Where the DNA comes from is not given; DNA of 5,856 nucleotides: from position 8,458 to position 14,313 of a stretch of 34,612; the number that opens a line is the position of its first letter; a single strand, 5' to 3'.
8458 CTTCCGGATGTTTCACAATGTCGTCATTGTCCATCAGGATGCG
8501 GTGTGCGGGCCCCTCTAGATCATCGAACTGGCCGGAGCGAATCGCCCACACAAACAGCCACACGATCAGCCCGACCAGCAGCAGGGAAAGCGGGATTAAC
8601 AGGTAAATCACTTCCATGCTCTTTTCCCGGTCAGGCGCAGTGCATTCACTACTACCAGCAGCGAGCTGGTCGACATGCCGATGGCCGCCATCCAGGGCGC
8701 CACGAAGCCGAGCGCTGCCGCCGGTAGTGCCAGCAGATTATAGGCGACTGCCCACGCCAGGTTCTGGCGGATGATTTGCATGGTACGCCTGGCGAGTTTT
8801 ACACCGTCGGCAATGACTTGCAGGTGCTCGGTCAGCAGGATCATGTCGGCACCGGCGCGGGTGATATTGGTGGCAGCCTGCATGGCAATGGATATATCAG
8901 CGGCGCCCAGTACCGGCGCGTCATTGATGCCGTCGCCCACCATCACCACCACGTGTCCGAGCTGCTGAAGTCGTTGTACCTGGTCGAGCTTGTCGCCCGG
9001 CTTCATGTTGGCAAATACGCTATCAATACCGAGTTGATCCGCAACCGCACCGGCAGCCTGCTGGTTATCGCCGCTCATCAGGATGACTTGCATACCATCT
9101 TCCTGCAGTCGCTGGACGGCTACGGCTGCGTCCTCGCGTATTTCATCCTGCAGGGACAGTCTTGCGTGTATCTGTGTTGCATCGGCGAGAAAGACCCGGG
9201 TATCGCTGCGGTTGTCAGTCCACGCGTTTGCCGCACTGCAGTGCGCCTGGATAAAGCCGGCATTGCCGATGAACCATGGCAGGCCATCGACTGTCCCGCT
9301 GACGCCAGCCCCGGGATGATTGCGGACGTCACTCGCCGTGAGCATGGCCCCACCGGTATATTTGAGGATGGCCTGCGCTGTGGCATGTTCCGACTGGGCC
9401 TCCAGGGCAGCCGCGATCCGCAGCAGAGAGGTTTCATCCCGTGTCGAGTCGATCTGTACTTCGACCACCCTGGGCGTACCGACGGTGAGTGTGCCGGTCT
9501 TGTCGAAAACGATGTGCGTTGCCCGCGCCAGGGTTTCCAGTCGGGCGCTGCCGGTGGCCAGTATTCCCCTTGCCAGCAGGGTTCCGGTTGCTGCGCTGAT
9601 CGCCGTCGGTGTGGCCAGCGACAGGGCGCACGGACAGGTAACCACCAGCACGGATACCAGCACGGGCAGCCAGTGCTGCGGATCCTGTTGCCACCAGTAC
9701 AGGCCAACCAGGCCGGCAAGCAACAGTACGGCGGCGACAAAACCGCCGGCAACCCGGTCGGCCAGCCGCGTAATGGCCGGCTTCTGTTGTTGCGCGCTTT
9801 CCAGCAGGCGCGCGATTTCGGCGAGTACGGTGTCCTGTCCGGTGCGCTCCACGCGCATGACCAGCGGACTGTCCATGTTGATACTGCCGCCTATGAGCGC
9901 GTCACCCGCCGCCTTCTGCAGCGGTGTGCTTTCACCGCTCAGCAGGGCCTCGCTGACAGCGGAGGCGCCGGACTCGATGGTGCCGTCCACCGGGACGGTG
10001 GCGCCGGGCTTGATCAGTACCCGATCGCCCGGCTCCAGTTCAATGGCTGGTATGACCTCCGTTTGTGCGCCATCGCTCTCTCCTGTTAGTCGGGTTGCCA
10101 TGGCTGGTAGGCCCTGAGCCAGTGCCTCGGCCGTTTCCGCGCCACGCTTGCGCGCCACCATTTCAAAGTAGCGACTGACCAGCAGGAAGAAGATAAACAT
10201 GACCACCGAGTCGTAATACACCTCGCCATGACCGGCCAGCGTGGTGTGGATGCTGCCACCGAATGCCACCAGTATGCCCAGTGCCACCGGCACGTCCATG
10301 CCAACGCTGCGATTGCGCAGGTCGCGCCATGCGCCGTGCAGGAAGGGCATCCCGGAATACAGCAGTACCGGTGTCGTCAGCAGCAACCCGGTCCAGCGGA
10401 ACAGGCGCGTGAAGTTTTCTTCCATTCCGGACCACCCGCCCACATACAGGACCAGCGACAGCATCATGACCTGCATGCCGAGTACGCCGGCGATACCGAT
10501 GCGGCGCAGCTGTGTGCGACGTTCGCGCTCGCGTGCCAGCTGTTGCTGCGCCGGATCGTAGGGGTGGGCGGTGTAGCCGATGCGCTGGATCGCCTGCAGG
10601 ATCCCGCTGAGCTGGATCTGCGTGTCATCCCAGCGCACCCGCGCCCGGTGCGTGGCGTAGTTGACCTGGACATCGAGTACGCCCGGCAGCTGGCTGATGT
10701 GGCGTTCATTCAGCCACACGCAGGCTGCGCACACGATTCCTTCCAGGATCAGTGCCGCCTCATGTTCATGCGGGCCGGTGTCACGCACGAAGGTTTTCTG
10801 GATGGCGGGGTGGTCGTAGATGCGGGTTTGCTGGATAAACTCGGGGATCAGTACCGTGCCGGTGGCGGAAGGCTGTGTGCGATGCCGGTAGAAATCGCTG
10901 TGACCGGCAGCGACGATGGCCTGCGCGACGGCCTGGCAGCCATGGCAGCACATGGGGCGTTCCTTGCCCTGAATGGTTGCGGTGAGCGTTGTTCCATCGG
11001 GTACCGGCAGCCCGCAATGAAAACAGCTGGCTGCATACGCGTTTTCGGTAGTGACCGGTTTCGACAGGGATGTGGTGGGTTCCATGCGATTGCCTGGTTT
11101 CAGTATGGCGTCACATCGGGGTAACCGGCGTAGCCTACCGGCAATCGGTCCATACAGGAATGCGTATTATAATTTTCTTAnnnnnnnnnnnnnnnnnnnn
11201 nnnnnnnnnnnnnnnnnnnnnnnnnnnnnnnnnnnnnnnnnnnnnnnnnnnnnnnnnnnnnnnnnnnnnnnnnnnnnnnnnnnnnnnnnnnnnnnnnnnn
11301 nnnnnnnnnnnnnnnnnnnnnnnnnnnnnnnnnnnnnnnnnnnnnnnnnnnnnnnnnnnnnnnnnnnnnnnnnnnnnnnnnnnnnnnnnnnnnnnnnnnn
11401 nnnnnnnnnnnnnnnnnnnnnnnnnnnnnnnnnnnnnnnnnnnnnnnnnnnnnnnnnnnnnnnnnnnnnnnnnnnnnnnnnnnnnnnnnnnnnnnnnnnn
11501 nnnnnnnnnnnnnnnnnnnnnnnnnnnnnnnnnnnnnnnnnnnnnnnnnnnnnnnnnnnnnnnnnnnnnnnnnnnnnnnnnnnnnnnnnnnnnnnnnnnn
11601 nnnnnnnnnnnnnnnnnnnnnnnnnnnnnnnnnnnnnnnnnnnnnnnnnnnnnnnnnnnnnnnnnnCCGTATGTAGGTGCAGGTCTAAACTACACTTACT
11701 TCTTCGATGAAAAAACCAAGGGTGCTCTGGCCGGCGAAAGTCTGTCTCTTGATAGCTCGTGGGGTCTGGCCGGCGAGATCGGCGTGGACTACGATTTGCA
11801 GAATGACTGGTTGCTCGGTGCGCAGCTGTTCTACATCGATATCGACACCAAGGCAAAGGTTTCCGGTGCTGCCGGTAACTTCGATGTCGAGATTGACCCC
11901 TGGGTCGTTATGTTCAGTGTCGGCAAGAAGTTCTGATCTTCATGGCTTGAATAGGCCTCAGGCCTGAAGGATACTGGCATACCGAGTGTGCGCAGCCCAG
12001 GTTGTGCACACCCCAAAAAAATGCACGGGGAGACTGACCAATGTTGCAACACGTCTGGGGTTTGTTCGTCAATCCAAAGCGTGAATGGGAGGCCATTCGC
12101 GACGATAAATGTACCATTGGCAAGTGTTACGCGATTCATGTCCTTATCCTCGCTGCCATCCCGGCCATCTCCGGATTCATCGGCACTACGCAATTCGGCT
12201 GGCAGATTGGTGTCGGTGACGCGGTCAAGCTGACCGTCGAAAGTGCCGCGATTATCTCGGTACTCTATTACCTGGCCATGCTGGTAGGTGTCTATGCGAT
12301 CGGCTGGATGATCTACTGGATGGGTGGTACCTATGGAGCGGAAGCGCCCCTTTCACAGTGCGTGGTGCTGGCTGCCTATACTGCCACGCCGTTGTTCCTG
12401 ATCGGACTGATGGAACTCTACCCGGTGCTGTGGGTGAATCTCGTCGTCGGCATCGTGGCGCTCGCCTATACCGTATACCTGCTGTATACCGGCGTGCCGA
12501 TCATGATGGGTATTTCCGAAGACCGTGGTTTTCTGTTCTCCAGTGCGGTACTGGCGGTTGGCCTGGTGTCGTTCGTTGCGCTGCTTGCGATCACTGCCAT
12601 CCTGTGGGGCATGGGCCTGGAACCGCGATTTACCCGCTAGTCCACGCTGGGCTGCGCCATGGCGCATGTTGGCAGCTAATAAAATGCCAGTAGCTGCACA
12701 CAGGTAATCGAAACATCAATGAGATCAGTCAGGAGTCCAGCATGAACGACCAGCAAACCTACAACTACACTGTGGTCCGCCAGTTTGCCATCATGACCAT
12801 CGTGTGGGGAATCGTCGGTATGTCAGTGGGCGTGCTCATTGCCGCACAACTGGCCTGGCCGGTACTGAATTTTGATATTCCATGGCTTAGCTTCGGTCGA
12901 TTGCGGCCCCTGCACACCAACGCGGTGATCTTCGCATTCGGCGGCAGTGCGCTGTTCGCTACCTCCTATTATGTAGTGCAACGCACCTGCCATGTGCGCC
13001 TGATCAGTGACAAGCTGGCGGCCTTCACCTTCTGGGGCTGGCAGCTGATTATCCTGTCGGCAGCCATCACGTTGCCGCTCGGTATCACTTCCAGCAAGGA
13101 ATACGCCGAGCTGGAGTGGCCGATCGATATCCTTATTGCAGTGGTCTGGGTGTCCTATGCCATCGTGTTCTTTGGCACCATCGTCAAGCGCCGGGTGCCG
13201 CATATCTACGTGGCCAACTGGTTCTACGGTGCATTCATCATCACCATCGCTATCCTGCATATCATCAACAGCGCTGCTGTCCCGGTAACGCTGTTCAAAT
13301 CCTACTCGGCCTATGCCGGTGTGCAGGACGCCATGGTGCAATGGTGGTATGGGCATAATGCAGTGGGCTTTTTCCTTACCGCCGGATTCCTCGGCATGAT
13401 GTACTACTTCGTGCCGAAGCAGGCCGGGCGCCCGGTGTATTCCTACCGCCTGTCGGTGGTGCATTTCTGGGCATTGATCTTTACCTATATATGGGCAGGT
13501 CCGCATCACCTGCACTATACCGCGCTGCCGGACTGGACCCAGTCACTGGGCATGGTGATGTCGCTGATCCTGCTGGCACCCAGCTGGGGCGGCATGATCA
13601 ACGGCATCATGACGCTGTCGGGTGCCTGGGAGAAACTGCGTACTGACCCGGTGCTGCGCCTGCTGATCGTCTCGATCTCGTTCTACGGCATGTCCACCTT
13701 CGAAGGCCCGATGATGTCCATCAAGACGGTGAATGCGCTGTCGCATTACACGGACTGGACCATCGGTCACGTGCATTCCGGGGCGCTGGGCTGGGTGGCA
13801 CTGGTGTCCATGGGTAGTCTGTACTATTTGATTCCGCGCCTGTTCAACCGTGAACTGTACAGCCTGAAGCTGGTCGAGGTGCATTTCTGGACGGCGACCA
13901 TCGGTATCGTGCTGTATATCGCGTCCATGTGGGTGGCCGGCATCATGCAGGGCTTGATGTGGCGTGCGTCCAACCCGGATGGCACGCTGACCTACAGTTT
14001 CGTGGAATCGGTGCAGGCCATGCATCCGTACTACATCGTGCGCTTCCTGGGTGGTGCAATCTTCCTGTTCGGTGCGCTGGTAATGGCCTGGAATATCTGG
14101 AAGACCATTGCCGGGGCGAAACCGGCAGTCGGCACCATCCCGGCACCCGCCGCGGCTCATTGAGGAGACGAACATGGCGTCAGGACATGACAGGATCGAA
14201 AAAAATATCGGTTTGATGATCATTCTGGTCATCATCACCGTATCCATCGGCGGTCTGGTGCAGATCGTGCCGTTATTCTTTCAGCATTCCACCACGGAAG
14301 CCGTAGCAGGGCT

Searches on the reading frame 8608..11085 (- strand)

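Call 33: search_protein_families(library=pfam, proteins=[window:8608-11085:-], max_evalue=0.0001)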
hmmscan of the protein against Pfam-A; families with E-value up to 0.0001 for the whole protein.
window:8608-11085:- (825 aa): 5 families
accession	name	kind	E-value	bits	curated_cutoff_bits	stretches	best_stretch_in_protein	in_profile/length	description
PF00122.25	E1-E2_ATPase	-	3.4e-48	164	28.1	1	328-504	5-179/181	E1-E2 ATPase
PF00702.32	Hydrolase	-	3.1e-29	103.2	26.4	1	524-730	3-191/191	haloacid dehalogenase-like hydrolase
PF12156.14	ATPase-cat_bd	-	1.8e-27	96.3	27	1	20-103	1-85/86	Putative metal-binding domain of cation transport ATPase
PF00403.32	HMA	-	5.4e-11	43.2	24.8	1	113-172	3-62/62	Heavy-metal-associated domain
PF08282.18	Hydrolase_3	-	2.5e-07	31.1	20.9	0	713-756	206-249/255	haloacid dehalogenase-like hydrolase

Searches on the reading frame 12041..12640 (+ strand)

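Call 33: search_protein_families(library=pfam, proteins=[window:12041-12640:+], max_evalue=0.0001)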
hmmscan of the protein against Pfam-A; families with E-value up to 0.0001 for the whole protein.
window:12041-12640:+ (199 aa): 1 family
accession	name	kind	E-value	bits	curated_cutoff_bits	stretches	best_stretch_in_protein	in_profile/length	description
PF04893.22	Yip1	-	3e-35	122.1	28.6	1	6-181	1-173/173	Yip1 domain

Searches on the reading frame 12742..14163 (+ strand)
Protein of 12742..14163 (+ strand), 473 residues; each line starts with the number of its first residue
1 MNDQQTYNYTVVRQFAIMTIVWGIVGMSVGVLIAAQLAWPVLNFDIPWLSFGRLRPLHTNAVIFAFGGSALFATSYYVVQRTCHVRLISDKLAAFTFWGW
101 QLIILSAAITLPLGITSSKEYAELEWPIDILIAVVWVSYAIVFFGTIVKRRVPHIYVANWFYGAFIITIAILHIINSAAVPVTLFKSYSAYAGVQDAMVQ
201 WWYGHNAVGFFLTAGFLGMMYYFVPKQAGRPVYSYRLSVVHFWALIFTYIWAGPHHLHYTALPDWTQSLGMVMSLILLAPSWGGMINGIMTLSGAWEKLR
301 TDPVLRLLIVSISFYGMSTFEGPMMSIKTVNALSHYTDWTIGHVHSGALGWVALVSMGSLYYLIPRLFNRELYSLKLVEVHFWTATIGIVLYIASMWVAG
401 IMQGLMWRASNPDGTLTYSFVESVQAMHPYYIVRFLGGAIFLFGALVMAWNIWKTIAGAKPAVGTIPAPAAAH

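Call 33: search_protein_families(library=pfam, proteins=[window:12742-14163:+], max_evalue=0.0001)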
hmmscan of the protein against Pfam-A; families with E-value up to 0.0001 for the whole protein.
window:12742-14163:+ (473 aa): 1 family
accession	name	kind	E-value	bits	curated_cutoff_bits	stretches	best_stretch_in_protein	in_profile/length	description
PF00115.25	COX1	-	4.1e-124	415.2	34.8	1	11-440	2-436/436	Cytochrome C and Quinol oxidase polypeptide I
